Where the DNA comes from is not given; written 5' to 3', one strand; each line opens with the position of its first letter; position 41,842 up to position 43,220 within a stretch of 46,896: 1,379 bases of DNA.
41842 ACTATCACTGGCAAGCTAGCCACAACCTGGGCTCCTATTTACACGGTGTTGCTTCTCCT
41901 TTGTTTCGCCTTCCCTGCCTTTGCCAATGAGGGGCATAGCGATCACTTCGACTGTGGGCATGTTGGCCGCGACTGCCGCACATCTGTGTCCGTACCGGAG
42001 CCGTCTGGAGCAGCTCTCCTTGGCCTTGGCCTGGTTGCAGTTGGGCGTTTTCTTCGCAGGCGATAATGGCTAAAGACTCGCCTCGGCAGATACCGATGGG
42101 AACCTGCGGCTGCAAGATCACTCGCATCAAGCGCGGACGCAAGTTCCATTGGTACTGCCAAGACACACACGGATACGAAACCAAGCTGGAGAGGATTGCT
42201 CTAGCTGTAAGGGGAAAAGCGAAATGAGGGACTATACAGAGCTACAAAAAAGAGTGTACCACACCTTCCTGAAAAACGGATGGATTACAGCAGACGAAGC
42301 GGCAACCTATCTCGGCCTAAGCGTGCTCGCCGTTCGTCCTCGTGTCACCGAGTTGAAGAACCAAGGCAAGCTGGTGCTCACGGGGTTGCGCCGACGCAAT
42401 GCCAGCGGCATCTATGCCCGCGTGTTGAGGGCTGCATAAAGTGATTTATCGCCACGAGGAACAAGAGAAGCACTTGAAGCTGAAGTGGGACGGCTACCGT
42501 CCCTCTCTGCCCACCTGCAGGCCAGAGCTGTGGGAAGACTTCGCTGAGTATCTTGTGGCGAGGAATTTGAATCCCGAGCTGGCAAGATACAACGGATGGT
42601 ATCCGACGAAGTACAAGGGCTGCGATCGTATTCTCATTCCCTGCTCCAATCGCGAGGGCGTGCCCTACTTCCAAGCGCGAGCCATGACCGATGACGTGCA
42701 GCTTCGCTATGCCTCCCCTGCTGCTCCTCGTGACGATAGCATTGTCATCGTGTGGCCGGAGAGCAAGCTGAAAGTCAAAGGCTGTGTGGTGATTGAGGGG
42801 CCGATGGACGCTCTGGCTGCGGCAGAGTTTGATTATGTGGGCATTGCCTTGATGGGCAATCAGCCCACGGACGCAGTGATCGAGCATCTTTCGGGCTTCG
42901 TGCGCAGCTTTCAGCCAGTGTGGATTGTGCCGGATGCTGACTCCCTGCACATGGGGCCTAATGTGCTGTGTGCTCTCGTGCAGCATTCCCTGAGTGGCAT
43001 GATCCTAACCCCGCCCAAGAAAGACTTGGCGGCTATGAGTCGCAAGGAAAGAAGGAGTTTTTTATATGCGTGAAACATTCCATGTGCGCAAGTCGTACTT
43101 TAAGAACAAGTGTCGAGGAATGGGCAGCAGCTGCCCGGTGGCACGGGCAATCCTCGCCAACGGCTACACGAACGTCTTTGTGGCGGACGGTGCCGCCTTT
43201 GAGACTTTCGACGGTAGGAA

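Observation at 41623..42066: Phage-encoded PEP-CTERM sorting signal attached to a winged-helix-like protein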

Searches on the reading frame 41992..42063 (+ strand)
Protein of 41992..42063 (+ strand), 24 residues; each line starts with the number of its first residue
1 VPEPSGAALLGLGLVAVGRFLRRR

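Call 3: search_protein_families(library=ncbifam, proteins=[window:41992-42063:+], max_evalue=10)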
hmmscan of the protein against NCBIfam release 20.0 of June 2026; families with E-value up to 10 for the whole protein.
window:41992-42063:+ (24 aa): 14 families
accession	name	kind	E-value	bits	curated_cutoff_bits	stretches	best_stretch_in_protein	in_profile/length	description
TIGR02595.1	PEP_CTERM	domain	4.1e-05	24.1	16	1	1-24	1-23/24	PEP-CTERM sorting domain-containing protein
NF038129.1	PEP_NF038129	equivalog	4.1e-05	23.5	65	1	1-24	171-194/194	NF038129 family PEP-CTERM protein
NF041538.1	PEP_EDSA_1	subfamily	6.9e-05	22.7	100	1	1-24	284-307/307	EDSAP-1 family PEP-CTERM protein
NF033554.9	floc_PepA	equivalog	0.00032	20.6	80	1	1-24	237-260/261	flocculation-associated PEP-CTERM protein PepA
NF038126.1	PEP_CTERM_FxDxF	subfamily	0.00054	20.2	50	1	1-24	142-165/165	FxDxF family PEP-CTERM protein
NF038125.1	PEP_CTERM_THxN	subfamily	0.00055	19.6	85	1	1-24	223-246/246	THxN family PEP-CTERM protein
NF038120.1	PEP_CTERM_QFxxD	subfamily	0.00056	19.8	80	1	1-23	193-215/215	NF038120 family PEP-CTERM protein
TIGR03901.2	MYXO-CTERM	domain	0.0012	19.2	20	1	4-24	12-32/34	MYXO-CTERM sorting domain-containing protein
NF038124.1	PEP_CTERM_TLD_A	exception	0.0027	17.3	100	1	1-24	211-234/235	PEP_CTERM-anchored TLD domain-containing protein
NF038118.1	PEP_CTERM_CCXG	equivalog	0.0039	16.9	90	1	1-24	176-199/199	CCXG family PEP-CTERM protein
NF035944.1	PEPxxWA-CTERM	domain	0.0086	16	35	1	1-24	1-24/24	PEPxxWA-CTERM sorting domain-containing protein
NF041927.1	Xrt_dep_XDP1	equivalog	0.0088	16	125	1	1-24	219-242/242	exosortase-dependent surface protein XDP1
NF033947.0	PEP-cistern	hypoth_equivalog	0.024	14.4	60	1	1-23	173-195/195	cistern family PEP-CTERM protein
NF038119.1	PEP_CTERM_MHFG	equivalog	0.027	14.8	100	1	1-24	236-259/260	MHFG family PEP-CTERM protein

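Call 4: search_protein_families(library=pfam, proteins=[window:41992-42063:+], max_evalue=10)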
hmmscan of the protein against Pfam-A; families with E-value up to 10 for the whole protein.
window:41992-42063:+ (24 aa): 1 family
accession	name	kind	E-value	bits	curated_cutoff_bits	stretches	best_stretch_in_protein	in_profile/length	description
PF07589.16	PEP-CTERM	-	2.3e-05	24.7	20.7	1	1-24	2-24/24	PEP-CTERM motif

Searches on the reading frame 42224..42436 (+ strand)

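Call 10: search_protein_families(library=phrogs, proteins=[window:42224-42436:+], max_evalue=0.01)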
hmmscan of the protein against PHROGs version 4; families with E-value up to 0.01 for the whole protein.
window:42224-42436:+ (71 aa): 3 families
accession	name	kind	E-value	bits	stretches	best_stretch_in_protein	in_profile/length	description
phrog_1123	-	unknown function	4.1e-10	40.5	1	5-70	30-96/112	-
phrog_2474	-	transcription regulation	0.00065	20.6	1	13-59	41-83/118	MerR-like transcriptional regulator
phrog_142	-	moron, auxiliary metabolic gene and host takeover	0.0034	18.5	1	6-58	12-64/116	Ren-like exclusion protein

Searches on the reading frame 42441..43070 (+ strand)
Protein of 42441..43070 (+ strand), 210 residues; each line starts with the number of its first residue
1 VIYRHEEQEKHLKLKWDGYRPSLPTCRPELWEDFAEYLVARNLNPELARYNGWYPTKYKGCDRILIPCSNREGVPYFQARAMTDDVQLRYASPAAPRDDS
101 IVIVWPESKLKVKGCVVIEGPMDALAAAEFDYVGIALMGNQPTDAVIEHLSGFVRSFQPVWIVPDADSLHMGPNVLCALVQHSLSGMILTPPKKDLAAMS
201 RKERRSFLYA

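Call 10: search_protein_families(library=phrogs, proteins=[window:42441-43070:+], max_evalue=0.01)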
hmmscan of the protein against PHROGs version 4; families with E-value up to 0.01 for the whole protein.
window:42441-43070:+ (210 aa): 2 families
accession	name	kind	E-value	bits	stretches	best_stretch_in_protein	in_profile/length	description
phrog_47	-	DNA, RNA and nucleotide metabolism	3e-14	53.5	1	19-168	130-285/947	DNA primase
phrog_6444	-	DNA, RNA and nucleotide metabolism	0.00028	20.8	1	114-168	261-313/577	DNA primase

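Call 23: find_related_loci(query=window:42441-43070:+, collection=viral_contigs, flank=6000)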
Query window:42441-43070:+ (210 aa) in viral_contigs; peptide patterns used: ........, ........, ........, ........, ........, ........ (x = any residue, [..] = any of these).
7 stretches matched a pattern, but none encodes a relative of the query by tblastn (E <= 1e-3).
